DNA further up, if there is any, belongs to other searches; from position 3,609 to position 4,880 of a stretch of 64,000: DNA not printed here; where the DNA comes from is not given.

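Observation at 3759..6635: Orphan PqqD/RRE-like protein with a duplicated hypothetical protein and FtsX/ABC exporter, but no recognisable RiPP tailoring enzyme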

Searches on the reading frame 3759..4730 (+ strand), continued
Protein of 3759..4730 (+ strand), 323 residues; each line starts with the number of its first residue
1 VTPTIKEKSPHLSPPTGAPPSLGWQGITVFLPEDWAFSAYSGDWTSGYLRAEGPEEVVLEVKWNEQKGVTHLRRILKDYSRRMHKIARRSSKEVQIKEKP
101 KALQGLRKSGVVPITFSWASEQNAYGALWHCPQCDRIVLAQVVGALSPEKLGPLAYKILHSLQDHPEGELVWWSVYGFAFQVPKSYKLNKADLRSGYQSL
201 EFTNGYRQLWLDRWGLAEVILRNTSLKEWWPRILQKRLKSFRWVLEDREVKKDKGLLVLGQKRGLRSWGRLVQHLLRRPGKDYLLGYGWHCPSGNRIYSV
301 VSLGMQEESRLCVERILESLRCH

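Call 40: find_related_loci(query=A1, collection=genome_contigs, flank=10000)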
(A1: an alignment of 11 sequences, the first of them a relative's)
Query A1 (323 aa) in genome_contigs; peptide patterns used: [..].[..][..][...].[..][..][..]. (x = any residue, [..] = any of these).
68 stretches matched a pattern; 48 encode a relative of the query (tblastn E <= 1e-3); 48 distinct loci.
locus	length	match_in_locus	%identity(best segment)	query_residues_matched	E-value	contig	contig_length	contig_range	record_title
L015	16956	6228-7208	38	22-323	1e-67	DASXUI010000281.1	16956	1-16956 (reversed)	MAG TPA_asm: Armatimonadota bacterium isolate SMAG_U4714 k141_333072, whole genome shotgun sequence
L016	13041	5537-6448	34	22-323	5e-55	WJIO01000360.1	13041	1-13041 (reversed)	MAG: Candidatus Poribacteria bacterium isolate Bin_402 k141_3791901, whole genome shotgun sequence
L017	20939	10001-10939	33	13-323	2e-53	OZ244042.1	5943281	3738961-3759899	MAG: Candidatus Poribacteria bacterium isolate 82c2f847-b3a6-4516-8f18-366283cf6473 genome assembly, chromosome: 1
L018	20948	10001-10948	33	10-323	2e-52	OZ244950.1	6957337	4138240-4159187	MAG: Candidatus Poribacteria bacterium isolate 1741874c-865a-47cd-958f-7fa2b3d0eca7 genome assembly, chromosome: 1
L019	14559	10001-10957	34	11-323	2e-52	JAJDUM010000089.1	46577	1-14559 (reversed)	MAG: Candidatus Poribacteria bacterium isolate jk18x1bzbins.78 k141_1516224, whole genome shotgun sequence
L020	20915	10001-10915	34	21-323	5e-51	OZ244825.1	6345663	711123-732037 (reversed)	MAG: Candidatus Poribacteria bacterium isolate 9ee73198-b11f-455e-92bc-43fc746e3fb5 genome assembly, chromosome: 1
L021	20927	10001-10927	32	22-323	5e-51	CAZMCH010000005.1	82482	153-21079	MAG TPA_asm: uncultured bacterium isolate binchicken_co274_484 genome assembly, contig: NODE_760_length_82482_cov_5.6693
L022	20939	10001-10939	32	13-323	1e-50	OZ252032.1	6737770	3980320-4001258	MAG: Candidatus Poribacteria bacterium isolate aa3f26ad-70d9-470a-add4-ad97223fdacd genome assembly, chromosome: 1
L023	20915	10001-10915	34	21-323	4e-50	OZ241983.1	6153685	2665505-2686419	MAG: Candidatus Poribacteria bacterium isolate 364a25e6-8d4f-453a-8db8-f2b726c437a0 genome assembly, chromosome: 1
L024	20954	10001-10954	33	12-323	5e-50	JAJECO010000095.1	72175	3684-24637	MAG: Candidatus Poribacteria bacterium isolate jk18xAbins.25 k141_1553757, whole genome shotgun sequence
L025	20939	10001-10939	33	13-323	3e-50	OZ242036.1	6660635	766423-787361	MAG: Candidatus Poribacteria bacterium isolate 54b3e0b4-8990-4cd1-959a-c9693763f33b genome assembly, chromosome: 1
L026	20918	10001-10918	32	20-323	3e-49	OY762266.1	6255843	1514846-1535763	MAG: Candidatus Poribacteria bacterium isolate f15cbddf-0c87-47e8-aab1-4ca568006f86 genome assembly, chromosome: 1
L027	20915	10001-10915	33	21-323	6e-49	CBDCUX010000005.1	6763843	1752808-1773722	MAG: Candidatus Poribacteria bacterium isolate e6ba5316-27cc-4a72-bad8-a94c688688a0 genome assembly, contig: contig_5, w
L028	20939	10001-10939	33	13-323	5e-48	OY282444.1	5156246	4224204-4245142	MAG: uncultured Poribacteria bacterium genome assembly, chromosome: 1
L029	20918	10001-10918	32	20-323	6e-48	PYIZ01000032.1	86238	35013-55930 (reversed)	MAG: Candidatus Poribacteria bacterium isolate PCPOR2b Ga0206366_132, whole genome shotgun sequence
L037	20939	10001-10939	31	13-323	2e-46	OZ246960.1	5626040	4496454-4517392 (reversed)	MAG: Candidatus Poribacteria bacterium isolate 0ebab745-6bcd-42b0-bac1-d05ba6febf80 genome assembly, chromosome: 1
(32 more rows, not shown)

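Call 48: search_protein_families(library=pfam, proteins=[L037:133-7566:+], max_evalue=0.1)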
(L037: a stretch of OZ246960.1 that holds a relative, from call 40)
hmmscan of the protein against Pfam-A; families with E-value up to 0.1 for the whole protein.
L037:133-7566:+ (2478 aa): 6 families
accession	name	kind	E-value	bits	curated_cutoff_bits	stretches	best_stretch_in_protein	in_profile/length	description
PF02687.27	FtsX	-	6.2e-12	46.1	25.5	1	2187-2297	6-118/120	FtsX-like permease C-terminal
PF04389.22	Peptidase_M28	-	1.7e-07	31.6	21.3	1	435-518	1-78/193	Peptidase family M28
PF02225.27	PA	-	0.00039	20.9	23.9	1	346-409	25-95/95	PA domain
PF01476.26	LysM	-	0.0007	19.9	20.9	0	143-166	1-24/43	LysM domain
PF12704.14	MacB_PCD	-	0.00072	20.3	27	1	1979-2081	88-179/207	MacB-like periplasmic core domain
PF23473.1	LysM3_LYK4_5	-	0.013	16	29.3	0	144-167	6-29/48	LYK4/5 LysM3 domain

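Call 58: find_related_loci(query=A4, collection=metagenome_contigs, flank=10000)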
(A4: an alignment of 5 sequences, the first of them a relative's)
Query A4 (327 aa) in metagenome_contigs; peptide patterns used: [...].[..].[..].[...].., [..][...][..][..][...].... (x = any residue, [..] = any of these).
213 stretches matched a pattern; 42 encode a relative of the query (tblastn E <= 1e-3); 41 distinct loci.
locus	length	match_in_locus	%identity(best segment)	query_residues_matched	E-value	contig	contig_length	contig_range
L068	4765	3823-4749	78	1-309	7e-179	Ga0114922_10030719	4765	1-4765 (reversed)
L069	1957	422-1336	50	5-309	2e-110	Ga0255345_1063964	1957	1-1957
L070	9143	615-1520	49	11-309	4e-99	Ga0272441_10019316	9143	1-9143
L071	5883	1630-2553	46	1-309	1e-97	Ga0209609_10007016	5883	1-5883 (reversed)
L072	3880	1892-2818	49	1-309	3e-97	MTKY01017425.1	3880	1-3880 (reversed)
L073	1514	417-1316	49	9-309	4e-102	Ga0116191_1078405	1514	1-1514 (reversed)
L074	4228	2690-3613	45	1-309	1e-93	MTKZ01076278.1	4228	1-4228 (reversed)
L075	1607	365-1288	44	11-313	3e-94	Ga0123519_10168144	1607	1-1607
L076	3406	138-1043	42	9-309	3e-88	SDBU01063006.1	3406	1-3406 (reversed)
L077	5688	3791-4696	43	9-309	9e-88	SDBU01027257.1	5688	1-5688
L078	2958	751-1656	43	9-309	7e-88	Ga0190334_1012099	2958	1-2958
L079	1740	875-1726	48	5-287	2e-90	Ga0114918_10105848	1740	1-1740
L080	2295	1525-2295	52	5-261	3e-87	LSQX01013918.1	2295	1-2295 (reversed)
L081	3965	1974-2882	43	9-309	2e-84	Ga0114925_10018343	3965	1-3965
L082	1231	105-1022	43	9-309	4e-89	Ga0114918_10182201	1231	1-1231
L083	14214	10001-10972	41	8-323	3e-79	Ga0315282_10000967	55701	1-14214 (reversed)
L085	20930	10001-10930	40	1-309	4e-72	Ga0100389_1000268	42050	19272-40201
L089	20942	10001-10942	45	1-314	8e-93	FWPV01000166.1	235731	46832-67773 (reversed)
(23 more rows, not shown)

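Call 63: search_protein_families(library=pfam, proteins=[L085:10953-12713:+, L089:11020-12660:+, L083:10946-12745:+, L085:8826-9926:+, L089:8628-9995:+, L083:8791-9951:+, L085:13010-14725:+, L089:12899-14302:+, L083:6434-8146:+, L085:7016-8467:-], max_evalue=0.01)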
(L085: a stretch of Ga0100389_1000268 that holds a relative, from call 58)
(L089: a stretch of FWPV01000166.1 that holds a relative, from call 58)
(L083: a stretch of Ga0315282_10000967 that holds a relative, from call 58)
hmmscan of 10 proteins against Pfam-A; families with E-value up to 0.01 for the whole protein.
L085:10953-12713:+ (586 aa): 6 families
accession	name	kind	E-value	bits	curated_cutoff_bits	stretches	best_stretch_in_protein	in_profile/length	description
PF13428.12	TPR_14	-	5e-06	27.1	23.5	1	88-120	3-35/44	Tetratricopeptide repeat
PF13432.12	TPR_16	-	0.00011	23.1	32.7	1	56-119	1-64/65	Tetratricopeptide repeat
PF07719.23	TPR_2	-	0.00021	21.6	27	0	88-119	3-34/34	Tetratricopeptide repeat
PF13424.12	TPR_12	-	0.00061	20.4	30.1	1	69-115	27-74/77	Tetratricopeptide repeat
PF13174.12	TPR_6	-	0.0024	18.8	26.3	0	54-84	2-32/33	Tetratricopeptide repeat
PF14559.12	TPR_19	-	0.005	17.6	25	0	54-93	27-65/68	Tetratricopeptide repeat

L089:11020-12660:+ (546 aa): 9 families
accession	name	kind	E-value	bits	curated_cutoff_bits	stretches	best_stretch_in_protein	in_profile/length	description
PF14559.12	TPR_19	-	1.9e-07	31.7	25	1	38-100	1-63/68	Tetratricopeptide repeat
PF13414.12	TPR_11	-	3.1e-06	27.2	26.8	1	43-75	9-41/42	TPR repeat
PF13432.12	TPR_16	-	5.3e-06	27.2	32.7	1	33-95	2-64/65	Tetratricopeptide repeat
PF07719.23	TPR_2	-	5.5e-06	26.5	27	1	62-95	1-34/34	Tetratricopeptide repeat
PF13181.12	TPR_8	-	1.7e-05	25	25.7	1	63-95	2-34/34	Tetratricopeptide repeat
PF13176.12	TPR_7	-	7e-05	23.1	27.9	1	65-95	2-32/36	Tetratricopeptide repeat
PF00515.34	TPR_1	-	0.00012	22.2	27.8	1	62-95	1-34/34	Tetratricopeptide repeat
PF13428.12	TPR_14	-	0.00014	22.6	23.5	1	29-70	2-43/44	Tetratricopeptide repeat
PF13431.12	TPR_17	-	0.0009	19.8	24.4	1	51-81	2-32/34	Tetratricopeptide repeat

L083:10946-12745:+ (599 aa): 3 families
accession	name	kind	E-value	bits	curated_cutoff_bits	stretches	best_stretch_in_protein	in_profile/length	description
PF13414.12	TPR_11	-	6e-05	23.1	26.8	1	67-105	3-41/42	TPR repeat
PF02602.20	HEM4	-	0.00044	19.9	27.5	1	395-471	14-91/231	Uroporphyrinogen-III synthase HemD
PF20308.4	TPR-S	-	0.0015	19.5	27.6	1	63-146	23-101/102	Tetratricopeptide Repeats-Sensor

L085:8826-9926:+ (366 aa): 1 family
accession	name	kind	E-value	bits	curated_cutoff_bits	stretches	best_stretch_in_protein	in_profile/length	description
PF01098.24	FTSW_RODA_SPOVE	-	1.2e-96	324.3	26.4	1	14-362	4-355/356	Cell cycle protein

L089:8628-9995:+ (455 aa): 1 family
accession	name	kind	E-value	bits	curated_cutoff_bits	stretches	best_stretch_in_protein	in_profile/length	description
PF06123.17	CreD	-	5.3e-08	32.6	23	1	282-416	294-428/428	Inner membrane protein CreD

L083:8791-9951:+ (386 aa): 1 family
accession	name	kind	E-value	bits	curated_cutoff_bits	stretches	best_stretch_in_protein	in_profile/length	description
PF01098.24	FTSW_RODA_SPOVE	-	8.6e-98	328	26.4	1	28-381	4-354/356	Cell cycle protein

L085:13010-14725:+ (571 aa): 1 family
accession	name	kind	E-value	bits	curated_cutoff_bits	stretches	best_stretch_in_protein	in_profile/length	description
PF07136.16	DUF1385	-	5.5e-81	271.6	22.1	1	231-559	2-226/227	Protein of unknown function (DUF1385)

L089:12899-14302:+ (467 aa): 1 family
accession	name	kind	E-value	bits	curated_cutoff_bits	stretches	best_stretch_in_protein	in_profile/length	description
PF01464.25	SLT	-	6.9e-18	64.8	21.3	1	344-439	9-105/117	Transglycosylase SLT domain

L083:6434-8146:+ (570 aa): 0 families

L085:7016-8467:- (483 aa): 2 families
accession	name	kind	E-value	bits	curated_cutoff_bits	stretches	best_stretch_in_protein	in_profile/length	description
PF05193.26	Peptidase_M16_C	-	2.3e-32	112.7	23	1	198-375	2-181/181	Peptidase M16 inactive domain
PF00675.25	Peptidase_M16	-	1.2e-26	93.8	22.3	1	44-187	1-144/149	Insulinase (Peptidase family M16)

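Call 73: list_cluster_members(proteins=[window:3759-4730:+, window:4721-5194:+, window:5217-5855:+, window:5889-6635:+, P0172, L002:2-3991:+])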
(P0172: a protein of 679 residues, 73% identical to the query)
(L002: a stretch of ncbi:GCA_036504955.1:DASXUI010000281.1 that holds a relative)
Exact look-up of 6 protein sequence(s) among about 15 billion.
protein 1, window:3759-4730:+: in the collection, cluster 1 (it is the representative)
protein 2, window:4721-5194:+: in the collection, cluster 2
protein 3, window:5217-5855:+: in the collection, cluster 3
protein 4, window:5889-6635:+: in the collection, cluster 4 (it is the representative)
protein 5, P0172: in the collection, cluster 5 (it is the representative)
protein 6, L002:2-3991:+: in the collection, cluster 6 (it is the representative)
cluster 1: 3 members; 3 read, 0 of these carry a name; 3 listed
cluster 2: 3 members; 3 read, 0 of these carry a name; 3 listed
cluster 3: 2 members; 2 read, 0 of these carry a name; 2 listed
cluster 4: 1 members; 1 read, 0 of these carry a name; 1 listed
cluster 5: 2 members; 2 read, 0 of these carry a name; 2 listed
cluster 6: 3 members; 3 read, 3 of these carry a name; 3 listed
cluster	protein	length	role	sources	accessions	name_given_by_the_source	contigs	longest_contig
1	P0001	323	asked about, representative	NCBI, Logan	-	-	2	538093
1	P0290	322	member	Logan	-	-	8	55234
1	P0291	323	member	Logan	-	-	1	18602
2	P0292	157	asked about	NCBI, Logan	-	-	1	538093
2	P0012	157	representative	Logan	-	-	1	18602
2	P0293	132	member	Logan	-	-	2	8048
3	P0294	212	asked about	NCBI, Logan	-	-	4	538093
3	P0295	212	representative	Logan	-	-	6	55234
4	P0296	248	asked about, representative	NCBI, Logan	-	-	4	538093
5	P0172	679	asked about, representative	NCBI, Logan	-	-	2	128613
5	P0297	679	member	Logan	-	-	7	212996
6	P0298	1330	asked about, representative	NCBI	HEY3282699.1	MAG TPA: FtsX-like permease family protein, partial [Armatimonadota bacterium]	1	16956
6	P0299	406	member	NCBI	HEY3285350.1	MAG TPA: M28 family metallopeptidase, partial [Armatimonadota bacterium]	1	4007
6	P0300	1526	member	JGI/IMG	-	hypothetical protein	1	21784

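Call 79: find_encoding_contigs(protein=P0297, flank=10000, max_places=3)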
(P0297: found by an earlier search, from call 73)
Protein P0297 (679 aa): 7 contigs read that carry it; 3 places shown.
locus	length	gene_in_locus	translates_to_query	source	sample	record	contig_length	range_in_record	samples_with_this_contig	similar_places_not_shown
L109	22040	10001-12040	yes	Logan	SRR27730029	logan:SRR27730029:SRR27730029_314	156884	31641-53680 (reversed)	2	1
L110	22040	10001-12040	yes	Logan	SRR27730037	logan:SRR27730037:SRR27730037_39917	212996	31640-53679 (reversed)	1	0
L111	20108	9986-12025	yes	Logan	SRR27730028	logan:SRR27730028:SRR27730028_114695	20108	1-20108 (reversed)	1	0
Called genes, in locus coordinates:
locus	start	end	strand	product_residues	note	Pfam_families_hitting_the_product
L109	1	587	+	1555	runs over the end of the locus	PF07676:PD40 (faint), PF26549:Tricorn_N (faint), PF22904:NOMO1-like_2nd (faint), PF02369:Big_1 (faint), PF13620:CarboxypepD_reg, PF13620:CarboxypepD_reg, PF13715:CarbopepD_reg_2 (weak), PF13620:CarboxypepD_reg, +4 more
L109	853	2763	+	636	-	-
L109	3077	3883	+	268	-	-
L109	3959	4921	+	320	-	PF00459:Inositol_P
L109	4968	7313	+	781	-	PF16317:Glyco_hydro_99, PF03659:Glyco_hydro_71 (weak), PF14307:Glyco_tran_WbsX (weak), PF16402:DUF5010 (weak)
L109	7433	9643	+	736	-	PF13360:PQQ_2, PF14870:PSII_BNR (faint), PF25852:DUF6242_C (faint), PF25292:Beta-prop_CGLA (faint), PF13360:PQQ_2, PF13570:Beta-prop_ACSF4, PF15902:Sortilin-Vps10 (faint), PF02012:BNR (faint)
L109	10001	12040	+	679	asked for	PF03169:OPT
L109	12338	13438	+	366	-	PF00437:T2SSE, PF13401:AAA_22 (weak)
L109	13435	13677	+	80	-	-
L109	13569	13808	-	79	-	-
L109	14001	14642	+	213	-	PF04542:Sigma70_r2, PF22029:PhyR_sigma2 (faint), PF08281:Sigma70_r4_2, PF04545:Sigma70_r4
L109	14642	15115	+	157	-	PF13490:zf-HC2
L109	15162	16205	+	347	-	PF03888:MucB_RseB (weak)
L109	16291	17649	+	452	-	PF04715:, PF00425:Chorismate_bind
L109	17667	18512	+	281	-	PF01063:Aminotran_4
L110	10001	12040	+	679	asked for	PF03169:OPT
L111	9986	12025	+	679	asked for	PF03169:OPT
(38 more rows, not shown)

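Call 92: search_protein_families(library=padloc, proteins=[window:3759-4730:+], max_evalue=0.01)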
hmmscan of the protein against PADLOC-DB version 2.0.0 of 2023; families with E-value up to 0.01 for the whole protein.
window:3759-4730:+ (323 aa): 0 families
